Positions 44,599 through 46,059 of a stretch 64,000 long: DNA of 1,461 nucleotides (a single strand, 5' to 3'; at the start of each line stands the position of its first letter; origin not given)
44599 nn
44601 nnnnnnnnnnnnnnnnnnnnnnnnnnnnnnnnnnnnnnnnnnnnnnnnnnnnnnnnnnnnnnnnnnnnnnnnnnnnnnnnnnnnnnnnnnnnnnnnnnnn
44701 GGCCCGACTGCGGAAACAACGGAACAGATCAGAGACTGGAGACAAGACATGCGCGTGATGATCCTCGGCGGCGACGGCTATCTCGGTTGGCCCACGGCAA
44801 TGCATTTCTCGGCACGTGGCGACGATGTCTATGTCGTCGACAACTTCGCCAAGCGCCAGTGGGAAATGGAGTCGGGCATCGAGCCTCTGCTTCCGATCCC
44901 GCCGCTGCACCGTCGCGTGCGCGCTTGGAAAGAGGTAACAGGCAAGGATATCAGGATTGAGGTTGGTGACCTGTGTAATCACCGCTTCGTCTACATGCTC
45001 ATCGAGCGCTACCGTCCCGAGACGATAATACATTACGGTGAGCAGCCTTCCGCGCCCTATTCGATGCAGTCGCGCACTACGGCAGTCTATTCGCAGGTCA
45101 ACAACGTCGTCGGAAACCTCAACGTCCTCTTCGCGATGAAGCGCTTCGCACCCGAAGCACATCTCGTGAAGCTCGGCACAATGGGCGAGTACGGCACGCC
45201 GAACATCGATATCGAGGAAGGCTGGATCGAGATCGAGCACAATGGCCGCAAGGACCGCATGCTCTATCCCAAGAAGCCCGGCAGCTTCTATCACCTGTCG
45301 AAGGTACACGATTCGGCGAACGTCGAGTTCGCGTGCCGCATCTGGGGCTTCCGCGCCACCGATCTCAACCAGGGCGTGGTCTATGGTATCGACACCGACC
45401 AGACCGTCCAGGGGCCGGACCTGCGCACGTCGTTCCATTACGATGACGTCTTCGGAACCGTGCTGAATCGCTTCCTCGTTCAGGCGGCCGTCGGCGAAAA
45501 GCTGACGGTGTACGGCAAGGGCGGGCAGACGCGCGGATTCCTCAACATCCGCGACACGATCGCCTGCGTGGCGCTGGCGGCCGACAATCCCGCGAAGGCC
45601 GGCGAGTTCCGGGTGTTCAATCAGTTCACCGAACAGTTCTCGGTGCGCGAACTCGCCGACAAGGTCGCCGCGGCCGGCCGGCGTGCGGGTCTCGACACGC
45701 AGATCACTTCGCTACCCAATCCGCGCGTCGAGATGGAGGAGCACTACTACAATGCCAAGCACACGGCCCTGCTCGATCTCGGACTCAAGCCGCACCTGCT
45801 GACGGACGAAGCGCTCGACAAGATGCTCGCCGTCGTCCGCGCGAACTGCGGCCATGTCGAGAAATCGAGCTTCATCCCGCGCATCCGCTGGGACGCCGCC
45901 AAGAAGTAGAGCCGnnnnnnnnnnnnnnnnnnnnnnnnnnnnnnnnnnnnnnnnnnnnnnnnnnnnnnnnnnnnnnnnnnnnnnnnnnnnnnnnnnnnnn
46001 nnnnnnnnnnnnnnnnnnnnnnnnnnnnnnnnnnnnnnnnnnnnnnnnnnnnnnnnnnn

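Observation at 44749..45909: Clear UDP-sulfoquinovose synthase embedded among glycan glycosyltransferases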

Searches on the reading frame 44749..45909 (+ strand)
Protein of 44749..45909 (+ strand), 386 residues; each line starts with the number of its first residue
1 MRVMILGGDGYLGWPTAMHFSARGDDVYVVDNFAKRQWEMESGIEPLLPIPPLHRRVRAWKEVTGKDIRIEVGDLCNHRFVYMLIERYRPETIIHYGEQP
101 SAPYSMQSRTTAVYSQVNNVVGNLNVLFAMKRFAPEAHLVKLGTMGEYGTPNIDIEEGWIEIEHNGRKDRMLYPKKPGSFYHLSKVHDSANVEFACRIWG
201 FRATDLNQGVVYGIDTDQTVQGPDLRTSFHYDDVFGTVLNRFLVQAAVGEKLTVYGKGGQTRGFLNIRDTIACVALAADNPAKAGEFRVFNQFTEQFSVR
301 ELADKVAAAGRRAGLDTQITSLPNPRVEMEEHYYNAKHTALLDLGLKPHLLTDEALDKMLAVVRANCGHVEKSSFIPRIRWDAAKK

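Call 5: search_protein_families(library=pfam, proteins=[window:44749-45909:+], max_evalue=0.01)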
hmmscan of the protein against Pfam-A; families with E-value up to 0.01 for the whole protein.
window:44749-45909:+ (386 aa): 4 families
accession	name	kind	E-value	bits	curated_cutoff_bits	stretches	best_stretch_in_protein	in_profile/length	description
PF01370.27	Epimerase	-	1.7e-18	67.4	20.9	1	3-291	1-238/240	NAD dependent epimerase/dehydratase family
PF16363.11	GDP_Man_Dehyd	-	1.5e-11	44.8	27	1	4-311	1-268/332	GDP-mannose 4,6 dehydratase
PF03721.20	UDPG_MGDP_dh_N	-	0.005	16.9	27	1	1-46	1-45/187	UDP-glucose/GDP-mannose dehydrogenase family, NAD binding domain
PF02719.21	Polysacc_synt_2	-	0.0073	16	20.2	0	62-131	46-116/293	Polysaccharide biosynthesis protein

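Call 6: search_protein_families(library=ncbifam, proteins=[window:44749-45909:+], max_evalue=0.01)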
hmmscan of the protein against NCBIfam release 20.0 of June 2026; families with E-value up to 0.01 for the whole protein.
window:44749-45909:+ (386 aa): 8 families
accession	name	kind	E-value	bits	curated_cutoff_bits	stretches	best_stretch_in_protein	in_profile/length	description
NF041015.1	UDPsulfquin_syn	equivalog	1.3e-134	449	575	1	1-381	1-383/384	UDP-sulfoquinovose synthase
TIGR01179.1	galE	equivalog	1.4e-09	37.2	262.3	1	2-150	1-127/332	UDP-glucose 4-epimerase GalE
TIGR01181.1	dTDP_gluc_dehyt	equivalog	1.4e-07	30.9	365.1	1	66-286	50-239/321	dTDP-glucose 4,6-dehydratase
NF007956.0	PRK10675.1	subfamily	5.1e-07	29.1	394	1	1-133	1-114/338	UDP-glucose 4-epimerase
TIGR02197.1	heptose_epim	equivalog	1.2e-05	24.6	274.6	0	255-336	207-285/316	ADP-glyceromanno-heptose 6-epimerase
NF008872.0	PRK11908.1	equivalog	5.7e-05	22.3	294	1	222-309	181-270/349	bifunctional UDP-4-keto-pentose/UDP-xylose synthase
TIGR04180.1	EDH_00030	hypoth_equivalog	0.00042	19.5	475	0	64-152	47-129/297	NAD-dependent 4,6-dehydratase LegB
NF007490.0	PRK10084.1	subfamily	0.0081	15.2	649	0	242-272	211-241/361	dTDP-glucose 4,6-dehydratase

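Call 9: search_solved_structures(query=window:44749-45909:+, show_alignments=2)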
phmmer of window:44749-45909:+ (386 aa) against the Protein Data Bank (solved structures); distinct sequences matched with E-value up to 0.001: 27.
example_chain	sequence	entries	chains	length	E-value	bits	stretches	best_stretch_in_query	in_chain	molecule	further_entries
1qrr_A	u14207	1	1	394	3.8e-157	526.7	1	2-382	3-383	sulfolipid biosynthesis (SQD1) PROTEIN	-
1i24_A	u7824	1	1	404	4.4e-157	526.5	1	2-382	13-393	SULFOLIPID BIOSYNTHESIS PROTEIN SQD1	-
1i2b_A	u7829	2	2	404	2.2e-156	524.2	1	2-382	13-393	SULFOLIPID BIOSYNTHESIS PROTEIN SQD1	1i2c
4gll_A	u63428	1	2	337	1.1e-10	44.6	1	232-380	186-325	UDP-glucuronic acid decarboxylase 1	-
4lk3_A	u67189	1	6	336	1.1e-10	44.6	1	232-380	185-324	UDP-glucuronic acid decarboxylase 1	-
4m55_A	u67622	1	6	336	1.1e-10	44.6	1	232-380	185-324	UDP-glucuronic acid decarboxylase 1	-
2b69_A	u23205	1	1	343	2.1e-09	40.4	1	232-361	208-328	UDP-glucuronate decarboxylase 1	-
9rl0_E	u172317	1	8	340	1.1e-05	28.1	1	60-284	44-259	CDP-tyvelose 2-epimerase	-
1orr_A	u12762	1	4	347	6.2e-05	25.6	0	4-323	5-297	CDP-tyvelose-2-epimerase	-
1kvs_A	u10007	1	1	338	0.00013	24.6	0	1-149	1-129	UDP-GALACTOSE 4-EPIMERASE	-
1udc_A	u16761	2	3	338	0.0002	23.9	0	1-132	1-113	UDP-GALACTOSE-4-EPIMERASE | UDP-GALACTOSE 4-EPIMERASE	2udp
1kvu_A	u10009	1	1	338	0.00021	23.9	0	1-132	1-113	UDP-GALACTOSE 4-EPIMERASE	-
1kvr_A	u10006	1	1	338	0.00022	23.8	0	1-132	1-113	UDP-GALACTOSE 4-EPIMERASE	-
1a9y_A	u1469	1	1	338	0.00023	23.8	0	1-132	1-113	UDP-GALACTOSE 4-EPIMERASE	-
1lrj_A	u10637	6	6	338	0.00023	23.8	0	1-132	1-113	UDP-glucose 4-epimerase | UDP-GALACTOSE 4-EPIMERASE | UDP-GALACTOSE-4-EPIMERASE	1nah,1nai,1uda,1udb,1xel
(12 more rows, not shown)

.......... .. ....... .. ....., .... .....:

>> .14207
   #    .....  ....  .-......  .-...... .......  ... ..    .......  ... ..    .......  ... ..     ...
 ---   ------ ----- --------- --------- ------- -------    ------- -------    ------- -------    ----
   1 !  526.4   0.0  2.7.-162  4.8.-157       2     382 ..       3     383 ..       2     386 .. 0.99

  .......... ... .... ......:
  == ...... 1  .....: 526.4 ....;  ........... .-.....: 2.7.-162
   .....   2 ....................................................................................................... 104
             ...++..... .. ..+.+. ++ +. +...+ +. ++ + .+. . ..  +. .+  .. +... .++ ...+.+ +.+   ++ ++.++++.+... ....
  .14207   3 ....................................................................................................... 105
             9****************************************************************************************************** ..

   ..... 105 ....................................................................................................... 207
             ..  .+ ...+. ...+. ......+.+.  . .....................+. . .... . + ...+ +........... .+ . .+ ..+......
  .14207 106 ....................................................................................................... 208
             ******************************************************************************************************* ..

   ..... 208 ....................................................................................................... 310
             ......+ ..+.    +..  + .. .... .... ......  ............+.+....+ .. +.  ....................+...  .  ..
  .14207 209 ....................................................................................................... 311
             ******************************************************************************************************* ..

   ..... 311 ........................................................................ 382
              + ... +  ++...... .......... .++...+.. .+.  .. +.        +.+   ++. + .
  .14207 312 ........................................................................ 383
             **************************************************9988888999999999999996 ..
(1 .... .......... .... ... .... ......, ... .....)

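Call 11: find_homologous_proteins(query=window:44749-45909:+, max_evalue=1e-20)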
Query window:44749-45909:+ (386 aa): 8000 proteins with E <= 1e-20 among 8000 candidates; the best 120 are listed.
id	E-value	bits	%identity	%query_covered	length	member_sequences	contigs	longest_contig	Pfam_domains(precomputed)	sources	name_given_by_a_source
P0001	5.1e-260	880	98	100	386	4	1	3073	PF16363.12,PF01370.28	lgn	-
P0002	8.7e-258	873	97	100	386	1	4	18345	PF16363.12,PF01370.28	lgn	-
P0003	1.4e-239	813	88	100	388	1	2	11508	PF16363.12,PF01370.28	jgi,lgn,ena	-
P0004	2.5e-238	809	88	100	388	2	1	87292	PF16363.12,PF01370.28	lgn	-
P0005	2.0e-221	753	81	99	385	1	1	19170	PF16363.12,PF01370.28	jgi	jgi:UDP-sulfoquinovose synthase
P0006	4.6e-221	752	81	100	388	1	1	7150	PF16363.12,PF01370.28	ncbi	-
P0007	1.2e-217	741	80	99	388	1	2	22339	PF16363.12,PF01370.28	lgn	-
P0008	5.6e-216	735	80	99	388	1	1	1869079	PF16363.12,PF01370.28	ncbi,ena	-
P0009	1.3e-215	734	79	99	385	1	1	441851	PF16363.12,PF01370.28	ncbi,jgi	jgi:UDP-sulfoquinovose synthase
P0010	2.4e-215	733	80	99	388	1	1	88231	PF16363.12,PF01370.28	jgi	-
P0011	4.3e-214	729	79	99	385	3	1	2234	PF16363.12,PF01370.28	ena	-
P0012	4.1e-212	723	78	99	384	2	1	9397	PF16363.12,PF02719.22,PF01370.28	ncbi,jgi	jgi:UDP-sulfoquinovose synthase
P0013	5.7e-212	722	78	99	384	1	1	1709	PF16363.12,PF02719.22,PF01370.28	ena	-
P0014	3.2e-210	716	77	100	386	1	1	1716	PF16363.12,PF02719.22,PF01370.28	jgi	jgi:UDP-sulfoquinovose synthase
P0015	9.0e-209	712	77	100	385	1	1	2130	PF16363.12,PF01370.28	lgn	-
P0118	4.8e-196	670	73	99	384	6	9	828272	PF16363.12,PF01370.28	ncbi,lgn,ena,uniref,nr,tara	ncbi:NAD-dependent epimerase/dehydratase family protein [Thalassospira lohafexi]|uniref:NAD-dependen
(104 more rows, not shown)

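Call 12: find_encoding_contigs(protein=P0004, flank=10000, max_places=2)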
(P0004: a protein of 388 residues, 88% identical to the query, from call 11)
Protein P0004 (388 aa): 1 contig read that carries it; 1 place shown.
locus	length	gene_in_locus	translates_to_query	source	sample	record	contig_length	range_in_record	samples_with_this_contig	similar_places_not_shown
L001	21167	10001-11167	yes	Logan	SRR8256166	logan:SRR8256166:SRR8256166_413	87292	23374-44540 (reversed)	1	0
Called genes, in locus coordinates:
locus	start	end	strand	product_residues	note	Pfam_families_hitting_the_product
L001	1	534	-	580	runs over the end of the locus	PF13231:PMT_2 (weak)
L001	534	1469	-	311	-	PF01209:Ubie_methyltran, PF13489:Methyltransf_23, PF08241:Methyltransf_11, PF13847:Methyltransf_31, PF08242:Methyltransf_12, PF13649:Methyltransf_25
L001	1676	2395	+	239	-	PF05050:Methyltransf_21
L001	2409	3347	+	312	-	-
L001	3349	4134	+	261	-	PF13489:Methyltransf_23 (weak), PF08241:Methyltransf_11, PF08242:Methyltransf_12 (weak), PF13649:Methyltransf_25 (weak), PF13847:Methyltransf_31 (weak)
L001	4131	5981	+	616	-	PF00664:ABC_membrane, PF00005:ABC_tran, PF13555:AAA_29 (faint), PF02463:SMC_N (faint), PF13304:AAA_21 (faint)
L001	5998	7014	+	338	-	PF03102:NeuB, PF08666:SAF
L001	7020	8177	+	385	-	PF02350:Epimerase_2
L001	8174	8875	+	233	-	PF02348:CTP_transf_3, PF12804:NTP_transf_3 (weak)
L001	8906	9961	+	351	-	PF08003:Methyltransf_9 (faint), PF13489:Methyltransf_23, PF08241:Methyltransf_11, PF08242:Methyltransf_12, PF13649:Methyltransf_25, PF13847:Methyltransf_31, PF20922:Anamorsin_N (weak)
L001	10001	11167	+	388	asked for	PF01370:Epimerase, PF16363:GDP_Man_Dehyd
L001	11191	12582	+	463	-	PF13579:Glyco_trans_4_4 (weak)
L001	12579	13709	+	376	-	PF13524:Glyco_trans_1_2 (weak), PF13692:Glyco_trans_1_4, PF00534:Glycos_transf_1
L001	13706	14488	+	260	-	PF13489:Methyltransf_23, PF08003:Methyltransf_9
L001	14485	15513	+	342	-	-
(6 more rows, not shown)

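Call 13: find_encoding_contigs(protein=P0008, flank=10000, max_places=2)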
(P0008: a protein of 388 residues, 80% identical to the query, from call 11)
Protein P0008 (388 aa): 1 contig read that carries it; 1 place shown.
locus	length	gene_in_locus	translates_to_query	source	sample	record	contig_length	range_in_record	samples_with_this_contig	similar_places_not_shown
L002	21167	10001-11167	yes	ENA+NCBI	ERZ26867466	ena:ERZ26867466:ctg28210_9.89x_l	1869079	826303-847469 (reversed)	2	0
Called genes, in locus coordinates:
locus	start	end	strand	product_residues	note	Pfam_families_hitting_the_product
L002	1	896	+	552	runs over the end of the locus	-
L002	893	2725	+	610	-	PF00664:ABC_membrane (weak), PF02463:SMC_N (faint), PF00005:ABC_tran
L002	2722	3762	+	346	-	PF03102:NeuB, PF08666:SAF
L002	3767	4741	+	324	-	PF00389:2-Hacid_dh (weak), PF02826:2-Hacid_dh_C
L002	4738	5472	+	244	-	PF02348:CTP_transf_3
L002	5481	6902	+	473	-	-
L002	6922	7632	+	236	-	PF05148:Methyltransf_8 (weak), PF13489:Methyltransf_23, PF13847:Methyltransf_31, PF08241:Methyltransf_11, PF08242:Methyltransf_12, PF13649:Methyltransf_25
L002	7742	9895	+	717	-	PF02310:B12-binding, PF04055:Radical_SAM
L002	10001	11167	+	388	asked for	PF01370:Epimerase, PF16363:GDP_Man_Dehyd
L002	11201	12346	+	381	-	PF02350:Epimerase_2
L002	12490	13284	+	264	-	PF08241:Methyltransf_11, PF13649:Methyltransf_25 (faint), PF13847:Methyltransf_31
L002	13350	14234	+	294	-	PF05721:PhyH (faint)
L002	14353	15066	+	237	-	PF13578:Methyltransf_24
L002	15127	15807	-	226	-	PF03781:FGE-sulfatase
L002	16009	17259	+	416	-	PF13692:Glyco_trans_1_4, PF00534:Glycos_transf_1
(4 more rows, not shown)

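Call 14: find_encoding_contigs(protein=P0009, flank=10000, max_places=2)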
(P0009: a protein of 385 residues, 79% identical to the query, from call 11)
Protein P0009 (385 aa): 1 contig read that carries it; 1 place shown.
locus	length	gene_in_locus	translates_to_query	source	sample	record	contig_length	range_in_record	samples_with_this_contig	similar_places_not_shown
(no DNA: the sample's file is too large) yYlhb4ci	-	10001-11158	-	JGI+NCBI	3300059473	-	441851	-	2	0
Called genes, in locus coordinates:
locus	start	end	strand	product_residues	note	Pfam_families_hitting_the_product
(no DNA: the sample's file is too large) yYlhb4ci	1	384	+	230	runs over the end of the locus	PF00551:Formyl_trans_N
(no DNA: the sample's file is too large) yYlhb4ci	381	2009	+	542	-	-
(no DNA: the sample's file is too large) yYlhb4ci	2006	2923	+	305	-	-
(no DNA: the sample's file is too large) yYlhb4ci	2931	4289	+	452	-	PF08885:GSCFA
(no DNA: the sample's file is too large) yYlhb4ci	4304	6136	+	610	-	PF00664:ABC_membrane, PF00005:ABC_tran, PF02463:SMC_N (faint)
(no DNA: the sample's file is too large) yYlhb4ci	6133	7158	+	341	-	PF03102:NeuB, PF08666:SAF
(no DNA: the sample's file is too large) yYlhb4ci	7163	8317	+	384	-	PF02350:Epimerase_2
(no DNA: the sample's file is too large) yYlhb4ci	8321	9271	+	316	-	PF00389:2-Hacid_dh (weak), PF02826:2-Hacid_dh_C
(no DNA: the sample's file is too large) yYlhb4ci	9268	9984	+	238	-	PF02348:CTP_transf_3, PF12804:NTP_transf_3 (weak)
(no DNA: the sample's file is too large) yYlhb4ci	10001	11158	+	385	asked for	PF01370:Epimerase, PF16363:GDP_Man_Dehyd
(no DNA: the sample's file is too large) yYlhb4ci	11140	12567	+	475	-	-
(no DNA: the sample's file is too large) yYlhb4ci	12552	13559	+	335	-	PF05368:NmrA (weak), PF01073:3Beta_HSD, PF01370:Epimerase, PF13460:NAD_binding_10, PF16363:GDP_Man_Dehyd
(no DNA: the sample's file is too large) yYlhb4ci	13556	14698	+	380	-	PF13439:Glyco_transf_4 (weak), PF13692:Glyco_trans_1_4, PF13524:Glyco_trans_1_2 (weak), PF00534:Glycos_transf_1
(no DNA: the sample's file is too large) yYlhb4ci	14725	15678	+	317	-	PF01073:3Beta_HSD, PF01370:Epimerase, PF02719:Polysacc_synt_2, PF04321:RmlD_sub_bind, PF07993:NAD_binding_4, PF16363:GDP_Man_Dehyd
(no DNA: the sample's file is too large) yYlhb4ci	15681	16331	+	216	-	PF25087:GMPPB_C (faint), PF00132:Hexapep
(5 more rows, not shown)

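Call 16: find_related_loci(query=window:44749-45909:+, collection=genome_contigs, flank=10000)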
Query window:44749-45909:+ (386 aa) in genome_contigs; peptide patterns used: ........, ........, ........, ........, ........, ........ (x = any residue, [..] = any of these).
600 stretches matched a pattern (row limit reached: there are more); 596 encode a relative of the query (tblastn E <= 1e-3); the best 80 are kept; 80 distinct loci.
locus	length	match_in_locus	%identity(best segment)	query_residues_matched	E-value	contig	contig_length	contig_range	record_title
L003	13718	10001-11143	78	1-381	0e+0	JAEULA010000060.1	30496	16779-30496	MAG: Alphaproteobacteria bacterium isolate new MAG-109 k141_2360134, whole genome shotgun sequence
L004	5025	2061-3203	74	1-381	0e+0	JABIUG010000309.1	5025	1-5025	MAG: Rhodospirillaceae bacterium isolate SI072_bin42 k141_2216131, whole genome shotgun sequence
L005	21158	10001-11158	70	1-386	0e+0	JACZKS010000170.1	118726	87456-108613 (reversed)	MAG: Rhodospirillales bacterium isolate MAG51 rhodospirillaceae_1_contig_1324495, whole genome shotgun sequence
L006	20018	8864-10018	72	1-381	0e+0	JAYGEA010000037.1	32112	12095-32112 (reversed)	MAG: Alphaproteobacteria bacterium isolate OC3_3000m_MAG_220 OC3_3000m_contig_692082, whole genome shotgun sequence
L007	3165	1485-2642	70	1-386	0e+0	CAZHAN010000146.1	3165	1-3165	MAG TPA_asm: uncultured Rhizobiaceae bacterium isolate binchicken_co46_149 genome assembly, contig: NODE_71653_length_31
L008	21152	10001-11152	71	1-384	0e+0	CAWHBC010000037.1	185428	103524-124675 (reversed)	MAG: uncultured Alphaproteobacteria bacterium isolate MFD09495.bin.2.5 genome assembly, contig: contig_390, whole genome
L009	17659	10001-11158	70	1-386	0e+0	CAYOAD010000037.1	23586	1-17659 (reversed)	MAG TPA_asm: uncultured Rhodospirillaceae bacterium isolate SRP167671_co2_244 genome assembly, contig: NODE_2888_length_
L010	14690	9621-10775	70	1-385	0e+0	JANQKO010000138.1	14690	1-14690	MAG: Alphaproteobacteria bacterium isolate PL25a_bin.159 k99_5217235, whole genome shotgun sequence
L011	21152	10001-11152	70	1-384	0e+0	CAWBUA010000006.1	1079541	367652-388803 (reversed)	MAG: uncultured Alphaproteobacteria bacterium isolate MFD05502.bin.1.117 genome assembly, contig: contig_5603, whole gen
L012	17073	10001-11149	66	1-381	2e-177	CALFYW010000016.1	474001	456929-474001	MAG TPA_asm: uncultured bacterium isolate SRR7515931_bin.90_CONCOCT_v1.1_MAG genome assembly, contig: ERZ869938.8, whole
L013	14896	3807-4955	66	1-381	8e-176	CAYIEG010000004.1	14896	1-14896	MAG TPA_asm: uncultured Candidatus Saccharibacteria bacterium isolate ERP119705_co19_18 genome assembly, contig: NODE_35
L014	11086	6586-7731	66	1-381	4e-175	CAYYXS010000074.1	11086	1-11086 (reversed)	MAG TPA_asm: uncultured Rhodocyclaceae bacterium isolate binchicken_co144_44 genome assembly, contig: NODE_12284_length_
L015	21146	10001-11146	65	1-381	5e-174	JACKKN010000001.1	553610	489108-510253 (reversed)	MAG: Hyphomicrobiales bacterium isolate HK-STAS-PROT-66 HK-STAS-PROT-66_1, whole genome shotgun sequence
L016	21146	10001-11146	65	1-381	4e-171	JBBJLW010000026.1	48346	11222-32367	MAG: Gaiellaceae bacterium isolate RUP_SRG_48 NODE_576_length_48346_cov_10.321923, whole genome shotgun sequence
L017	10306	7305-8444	64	2-381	4e-170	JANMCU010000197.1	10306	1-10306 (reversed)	MAG: Chloroflexota bacterium isolate OTE_1_concoct_178_sub OTE_1_k141_3459699, whole genome shotgun sequence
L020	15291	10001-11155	63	1-382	5e-166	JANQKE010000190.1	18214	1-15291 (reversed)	MAG: Alphaproteobacteria bacterium isolate PL25a_bin.146 k99_2807378, whole genome shotgun sequence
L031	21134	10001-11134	62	1-381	2e-163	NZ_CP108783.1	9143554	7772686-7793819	Kribbella sp. NBC_00889 chromosome, complete genome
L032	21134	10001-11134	61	1-381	1e-163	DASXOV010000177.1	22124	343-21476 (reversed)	MAG TPA_asm: Pseudonocardiaceae bacterium isolate SMAG_U5391 k141_3500714, whole genome shotgun sequence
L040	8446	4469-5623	62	1-385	2e-162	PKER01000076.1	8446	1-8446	MAG: bacterium isolate RSA11 c_000000002552, whole genome shotgun sequence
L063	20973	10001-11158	59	1-386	1e-160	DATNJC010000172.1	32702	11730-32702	MAG TPA_asm: Bryobacteraceae bacterium isolate SMAG_U11389 k141_470825, whole genome shotgun sequence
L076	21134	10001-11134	60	1-381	1e-159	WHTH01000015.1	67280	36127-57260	MAG: Pseudonocardiaceae bacterium isolate Dino_bin31 k141_435689_length_67280_cov_64.7356, whole genome shotgun sequence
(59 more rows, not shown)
